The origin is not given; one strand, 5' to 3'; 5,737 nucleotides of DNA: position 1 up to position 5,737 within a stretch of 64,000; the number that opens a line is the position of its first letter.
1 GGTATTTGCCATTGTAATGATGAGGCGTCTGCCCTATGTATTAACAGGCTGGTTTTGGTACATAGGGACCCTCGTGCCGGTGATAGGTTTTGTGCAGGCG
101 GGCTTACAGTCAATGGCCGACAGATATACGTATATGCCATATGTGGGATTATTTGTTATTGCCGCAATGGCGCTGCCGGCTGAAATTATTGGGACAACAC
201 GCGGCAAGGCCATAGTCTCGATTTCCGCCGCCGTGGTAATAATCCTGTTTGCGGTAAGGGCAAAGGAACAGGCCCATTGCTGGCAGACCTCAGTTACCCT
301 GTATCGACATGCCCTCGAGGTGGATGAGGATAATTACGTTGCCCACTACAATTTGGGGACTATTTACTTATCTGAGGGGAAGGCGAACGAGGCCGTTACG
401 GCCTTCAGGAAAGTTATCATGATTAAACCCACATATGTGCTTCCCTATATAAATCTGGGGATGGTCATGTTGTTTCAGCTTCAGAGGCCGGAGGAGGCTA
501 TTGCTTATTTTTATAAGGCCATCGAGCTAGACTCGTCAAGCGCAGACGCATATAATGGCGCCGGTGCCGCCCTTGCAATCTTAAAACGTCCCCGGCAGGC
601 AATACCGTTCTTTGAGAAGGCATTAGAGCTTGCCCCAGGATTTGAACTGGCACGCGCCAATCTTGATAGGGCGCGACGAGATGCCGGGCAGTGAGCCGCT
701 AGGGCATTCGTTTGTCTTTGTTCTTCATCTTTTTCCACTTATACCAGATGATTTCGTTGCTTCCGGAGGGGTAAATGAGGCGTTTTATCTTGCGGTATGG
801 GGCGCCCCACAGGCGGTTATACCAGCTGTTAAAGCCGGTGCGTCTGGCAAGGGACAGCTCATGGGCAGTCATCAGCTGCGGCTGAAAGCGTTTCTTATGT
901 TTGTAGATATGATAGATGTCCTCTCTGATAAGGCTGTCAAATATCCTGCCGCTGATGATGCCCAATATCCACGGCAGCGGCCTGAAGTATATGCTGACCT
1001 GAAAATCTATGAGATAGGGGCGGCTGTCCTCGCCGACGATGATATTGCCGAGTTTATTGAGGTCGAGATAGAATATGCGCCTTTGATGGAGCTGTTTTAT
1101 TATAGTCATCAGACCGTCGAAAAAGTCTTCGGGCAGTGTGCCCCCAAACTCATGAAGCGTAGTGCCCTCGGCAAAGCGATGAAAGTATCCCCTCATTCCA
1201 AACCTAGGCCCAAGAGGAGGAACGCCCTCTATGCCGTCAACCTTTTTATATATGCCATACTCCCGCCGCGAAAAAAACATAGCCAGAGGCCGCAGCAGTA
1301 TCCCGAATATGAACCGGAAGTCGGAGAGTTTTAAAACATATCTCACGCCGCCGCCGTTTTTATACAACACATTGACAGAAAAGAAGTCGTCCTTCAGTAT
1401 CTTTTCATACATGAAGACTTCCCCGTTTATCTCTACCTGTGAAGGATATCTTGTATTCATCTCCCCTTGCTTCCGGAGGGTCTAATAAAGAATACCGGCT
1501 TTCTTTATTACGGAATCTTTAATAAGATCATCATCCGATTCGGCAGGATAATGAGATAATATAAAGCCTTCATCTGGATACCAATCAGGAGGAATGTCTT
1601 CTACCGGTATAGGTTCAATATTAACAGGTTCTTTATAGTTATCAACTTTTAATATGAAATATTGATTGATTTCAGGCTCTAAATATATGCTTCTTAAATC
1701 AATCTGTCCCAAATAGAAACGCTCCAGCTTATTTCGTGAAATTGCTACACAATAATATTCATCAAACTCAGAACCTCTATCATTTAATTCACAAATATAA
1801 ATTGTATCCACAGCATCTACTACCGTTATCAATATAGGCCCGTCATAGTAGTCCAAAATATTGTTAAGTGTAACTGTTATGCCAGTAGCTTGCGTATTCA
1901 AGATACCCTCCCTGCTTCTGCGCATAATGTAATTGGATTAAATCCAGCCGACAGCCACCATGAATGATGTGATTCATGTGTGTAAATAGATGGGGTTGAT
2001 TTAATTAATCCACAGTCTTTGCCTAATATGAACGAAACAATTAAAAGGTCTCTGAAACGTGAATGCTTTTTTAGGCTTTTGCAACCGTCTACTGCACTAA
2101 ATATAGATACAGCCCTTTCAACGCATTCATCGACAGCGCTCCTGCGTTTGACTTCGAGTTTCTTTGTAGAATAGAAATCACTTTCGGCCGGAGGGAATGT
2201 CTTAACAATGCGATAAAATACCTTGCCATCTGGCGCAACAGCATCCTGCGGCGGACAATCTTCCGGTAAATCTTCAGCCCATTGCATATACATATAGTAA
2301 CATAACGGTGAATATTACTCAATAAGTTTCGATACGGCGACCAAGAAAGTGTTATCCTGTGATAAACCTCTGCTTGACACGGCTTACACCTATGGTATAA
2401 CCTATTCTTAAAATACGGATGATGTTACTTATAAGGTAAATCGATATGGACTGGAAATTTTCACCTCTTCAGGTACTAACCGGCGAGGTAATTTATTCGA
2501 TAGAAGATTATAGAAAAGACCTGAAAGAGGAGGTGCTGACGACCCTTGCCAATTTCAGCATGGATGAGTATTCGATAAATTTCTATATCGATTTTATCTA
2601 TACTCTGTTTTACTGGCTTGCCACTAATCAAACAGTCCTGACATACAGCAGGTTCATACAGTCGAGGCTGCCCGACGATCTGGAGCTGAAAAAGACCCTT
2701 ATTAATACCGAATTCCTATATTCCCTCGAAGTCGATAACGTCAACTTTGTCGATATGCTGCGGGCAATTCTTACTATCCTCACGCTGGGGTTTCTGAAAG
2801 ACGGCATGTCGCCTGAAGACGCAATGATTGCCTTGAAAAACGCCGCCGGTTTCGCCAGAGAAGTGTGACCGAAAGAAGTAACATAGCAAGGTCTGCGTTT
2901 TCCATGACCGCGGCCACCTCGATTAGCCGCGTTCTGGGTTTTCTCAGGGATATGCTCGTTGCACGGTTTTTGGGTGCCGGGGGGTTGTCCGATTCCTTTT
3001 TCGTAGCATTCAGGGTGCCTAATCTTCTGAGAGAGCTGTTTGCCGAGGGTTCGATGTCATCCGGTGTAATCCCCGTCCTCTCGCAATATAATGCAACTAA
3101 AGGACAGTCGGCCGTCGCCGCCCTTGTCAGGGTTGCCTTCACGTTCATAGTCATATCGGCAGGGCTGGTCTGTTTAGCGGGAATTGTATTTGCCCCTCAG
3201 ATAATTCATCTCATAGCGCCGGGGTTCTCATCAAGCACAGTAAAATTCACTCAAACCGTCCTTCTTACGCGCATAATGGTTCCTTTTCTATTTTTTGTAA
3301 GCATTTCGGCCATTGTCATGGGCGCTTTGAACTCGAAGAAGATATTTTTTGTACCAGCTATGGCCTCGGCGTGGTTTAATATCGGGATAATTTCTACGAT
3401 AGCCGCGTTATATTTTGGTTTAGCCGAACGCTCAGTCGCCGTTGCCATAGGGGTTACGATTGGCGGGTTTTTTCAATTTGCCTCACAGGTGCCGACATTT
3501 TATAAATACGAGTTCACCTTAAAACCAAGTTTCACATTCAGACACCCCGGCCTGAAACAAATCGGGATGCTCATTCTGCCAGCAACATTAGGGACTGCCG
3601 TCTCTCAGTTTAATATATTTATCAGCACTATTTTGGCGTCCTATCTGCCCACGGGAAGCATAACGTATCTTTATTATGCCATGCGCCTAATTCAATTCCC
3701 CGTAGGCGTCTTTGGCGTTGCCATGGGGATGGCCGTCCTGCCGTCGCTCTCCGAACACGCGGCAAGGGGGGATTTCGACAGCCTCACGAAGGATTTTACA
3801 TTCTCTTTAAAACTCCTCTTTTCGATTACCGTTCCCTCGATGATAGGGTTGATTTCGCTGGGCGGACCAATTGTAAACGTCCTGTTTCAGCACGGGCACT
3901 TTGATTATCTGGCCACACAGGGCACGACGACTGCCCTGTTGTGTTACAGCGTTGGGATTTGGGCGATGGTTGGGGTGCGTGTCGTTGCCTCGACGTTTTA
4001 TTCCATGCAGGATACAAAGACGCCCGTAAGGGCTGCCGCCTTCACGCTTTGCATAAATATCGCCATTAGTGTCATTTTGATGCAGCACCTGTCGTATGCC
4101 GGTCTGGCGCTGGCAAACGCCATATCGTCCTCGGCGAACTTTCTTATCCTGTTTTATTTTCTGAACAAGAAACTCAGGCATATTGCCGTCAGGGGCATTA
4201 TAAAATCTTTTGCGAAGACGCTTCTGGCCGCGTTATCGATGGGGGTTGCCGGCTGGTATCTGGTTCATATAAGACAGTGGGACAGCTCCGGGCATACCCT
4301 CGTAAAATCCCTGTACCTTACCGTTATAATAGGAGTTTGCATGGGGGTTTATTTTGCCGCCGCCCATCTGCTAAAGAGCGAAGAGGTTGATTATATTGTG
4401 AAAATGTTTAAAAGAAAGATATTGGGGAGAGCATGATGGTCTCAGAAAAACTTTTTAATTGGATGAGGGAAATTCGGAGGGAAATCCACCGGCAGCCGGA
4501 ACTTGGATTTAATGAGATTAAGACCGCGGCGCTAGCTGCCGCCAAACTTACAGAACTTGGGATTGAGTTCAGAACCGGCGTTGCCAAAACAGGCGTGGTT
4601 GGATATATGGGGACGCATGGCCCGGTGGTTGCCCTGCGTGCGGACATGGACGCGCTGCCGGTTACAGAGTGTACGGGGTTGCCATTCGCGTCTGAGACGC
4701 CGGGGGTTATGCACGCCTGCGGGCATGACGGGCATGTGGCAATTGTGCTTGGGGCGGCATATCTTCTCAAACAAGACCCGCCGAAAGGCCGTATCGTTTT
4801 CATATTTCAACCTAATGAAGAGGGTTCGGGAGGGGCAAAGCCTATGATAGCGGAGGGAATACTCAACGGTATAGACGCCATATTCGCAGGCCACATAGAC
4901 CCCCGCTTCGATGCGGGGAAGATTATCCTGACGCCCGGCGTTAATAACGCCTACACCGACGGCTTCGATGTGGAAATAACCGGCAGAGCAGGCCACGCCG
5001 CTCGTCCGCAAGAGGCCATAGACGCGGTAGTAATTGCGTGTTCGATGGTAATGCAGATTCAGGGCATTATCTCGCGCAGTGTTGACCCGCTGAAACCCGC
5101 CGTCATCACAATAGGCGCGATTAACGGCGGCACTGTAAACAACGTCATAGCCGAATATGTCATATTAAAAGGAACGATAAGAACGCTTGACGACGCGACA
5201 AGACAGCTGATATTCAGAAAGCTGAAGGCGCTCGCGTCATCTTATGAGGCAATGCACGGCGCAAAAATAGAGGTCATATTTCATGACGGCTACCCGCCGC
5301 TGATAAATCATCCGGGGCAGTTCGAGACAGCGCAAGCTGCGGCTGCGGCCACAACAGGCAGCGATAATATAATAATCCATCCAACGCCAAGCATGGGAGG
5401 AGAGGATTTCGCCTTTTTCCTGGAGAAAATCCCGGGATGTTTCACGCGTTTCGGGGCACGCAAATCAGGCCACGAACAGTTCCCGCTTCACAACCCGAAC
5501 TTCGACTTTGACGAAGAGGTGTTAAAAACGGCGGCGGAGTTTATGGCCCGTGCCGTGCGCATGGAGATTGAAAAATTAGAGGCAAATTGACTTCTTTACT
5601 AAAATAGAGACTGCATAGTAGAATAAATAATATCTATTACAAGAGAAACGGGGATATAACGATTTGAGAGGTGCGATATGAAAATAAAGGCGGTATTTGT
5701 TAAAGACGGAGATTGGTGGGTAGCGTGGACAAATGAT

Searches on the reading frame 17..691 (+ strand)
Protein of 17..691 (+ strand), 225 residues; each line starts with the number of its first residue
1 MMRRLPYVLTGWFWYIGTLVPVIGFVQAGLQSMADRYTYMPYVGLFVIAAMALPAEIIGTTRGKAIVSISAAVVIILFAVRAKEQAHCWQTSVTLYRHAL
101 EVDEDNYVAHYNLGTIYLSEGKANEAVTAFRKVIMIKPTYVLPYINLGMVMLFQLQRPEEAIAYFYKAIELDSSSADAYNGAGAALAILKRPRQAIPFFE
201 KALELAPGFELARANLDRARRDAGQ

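Call 72: search_protein_families(library=pfam, proteins=[window:17-691:+], max_evalue=0.001)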
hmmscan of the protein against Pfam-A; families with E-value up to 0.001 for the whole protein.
window:17-691:+ (225 aa): 14 families
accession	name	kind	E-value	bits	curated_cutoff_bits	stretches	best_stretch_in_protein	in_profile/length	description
PF00515.34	TPR_1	-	1.5e-24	85.2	27.8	3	176-209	1-34/34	Tetratricopeptide repeat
PF13181.12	TPR_8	-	5.1e-21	73.4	25.7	3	109-139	3-33/34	Tetratricopeptide repeat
PF13414.12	TPR_11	-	1.8e-18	66.4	26.8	3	152-186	4-38/42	TPR repeat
PF07719.23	TPR_2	-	8.3e-18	63.4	27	2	176-208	1-33/34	Tetratricopeptide repeat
PF13424.12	TPR_12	-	2e-16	60.3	30.1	2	144-206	6-75/77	Tetratricopeptide repeat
PF13431.12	TPR_17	-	4.9e-16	58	24.4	1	95-127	1-33/34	Tetratricopeptide repeat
PF14559.12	TPR_19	-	4.4e-12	46.6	25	0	94-138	12-56/68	Tetratricopeptide repeat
PF13432.12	TPR_16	-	3.5e-10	40.6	32.7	1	152-208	7-63/65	Tetratricopeptide repeat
PF13428.12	TPR_14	-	2.8e-09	37.2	23.5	0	177-215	2-40/44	Tetratricopeptide repeat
PF13374.12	TPR_10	-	4.4e-08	33.3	27.5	0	176-205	2-31/42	Tetratricopeptide repeat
PF13176.12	TPR_7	-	1.4e-06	28.4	27.9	0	109-133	1-25/36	Tetratricopeptide repeat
PF13174.12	TPR_6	-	1.2e-05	26.1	26.3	0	109-134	2-27/33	Tetratricopeptide repeat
PF23914.1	TPR_CcmH_CycH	-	0.00013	22.3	42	0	97-207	40-152/158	Cytochrome c-type biogenesis protein H TPR domain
PF24575.1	TPR_Slam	-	0.00024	21.9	35.2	0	93-161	35-100/104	Surface lipoprotein assembly modifier, N-terminal TPR repeats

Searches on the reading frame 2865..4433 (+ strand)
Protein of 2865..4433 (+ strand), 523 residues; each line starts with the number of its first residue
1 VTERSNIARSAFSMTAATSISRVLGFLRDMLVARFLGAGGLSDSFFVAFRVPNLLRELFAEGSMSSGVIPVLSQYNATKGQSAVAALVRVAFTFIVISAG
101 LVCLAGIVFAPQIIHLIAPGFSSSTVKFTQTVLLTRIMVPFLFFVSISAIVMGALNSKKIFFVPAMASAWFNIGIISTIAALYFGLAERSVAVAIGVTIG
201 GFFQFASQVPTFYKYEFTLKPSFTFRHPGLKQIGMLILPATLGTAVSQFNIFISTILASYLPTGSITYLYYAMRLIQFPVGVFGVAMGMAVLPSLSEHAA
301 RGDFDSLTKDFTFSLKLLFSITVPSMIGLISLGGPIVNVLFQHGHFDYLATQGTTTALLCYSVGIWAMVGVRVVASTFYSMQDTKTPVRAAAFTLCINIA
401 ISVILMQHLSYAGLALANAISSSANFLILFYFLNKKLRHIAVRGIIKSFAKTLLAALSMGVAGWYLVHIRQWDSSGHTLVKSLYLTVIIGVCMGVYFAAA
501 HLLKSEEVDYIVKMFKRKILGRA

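Call 72: search_protein_families(library=pfam, proteins=[window:2865-4433:+], max_evalue=0.001)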
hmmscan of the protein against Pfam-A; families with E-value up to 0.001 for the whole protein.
window:2865-4433:+ (523 aa): 2 families
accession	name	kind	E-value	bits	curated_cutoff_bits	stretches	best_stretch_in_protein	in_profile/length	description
PF03023.19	MurJ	-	1.9e-119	399.7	27.4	1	32-473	1-441/451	Lipid II flippase MurJ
PF01554.23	MatE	-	2.2e-07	31.2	24.9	1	239-404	1-161/161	MatE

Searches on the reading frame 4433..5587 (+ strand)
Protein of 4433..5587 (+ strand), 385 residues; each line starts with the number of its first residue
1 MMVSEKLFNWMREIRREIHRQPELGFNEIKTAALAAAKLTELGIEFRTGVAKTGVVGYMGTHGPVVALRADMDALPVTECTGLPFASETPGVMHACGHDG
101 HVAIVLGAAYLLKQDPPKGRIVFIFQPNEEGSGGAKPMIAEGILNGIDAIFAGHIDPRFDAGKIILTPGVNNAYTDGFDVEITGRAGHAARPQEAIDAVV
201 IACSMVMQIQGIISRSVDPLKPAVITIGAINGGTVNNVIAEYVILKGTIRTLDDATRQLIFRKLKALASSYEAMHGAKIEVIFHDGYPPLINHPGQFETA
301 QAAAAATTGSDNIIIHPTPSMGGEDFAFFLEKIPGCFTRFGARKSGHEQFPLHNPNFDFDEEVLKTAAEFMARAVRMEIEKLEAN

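Call 72: search_protein_families(library=pfam, proteins=[window:4433-5587:+], max_evalue=0.001)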
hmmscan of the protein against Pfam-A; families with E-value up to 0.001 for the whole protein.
window:4433-5587:+ (385 aa): 2 families
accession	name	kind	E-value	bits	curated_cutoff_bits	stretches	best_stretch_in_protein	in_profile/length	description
PF01546.33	Peptidase_M20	-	4.1e-47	161.2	24.6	1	67-376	1-205/206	Peptidase family M20/M25/M40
PF07687.19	M20_dimer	-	1.2e-10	41.7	21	1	177-269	8-100/107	Peptidase dimerisation domain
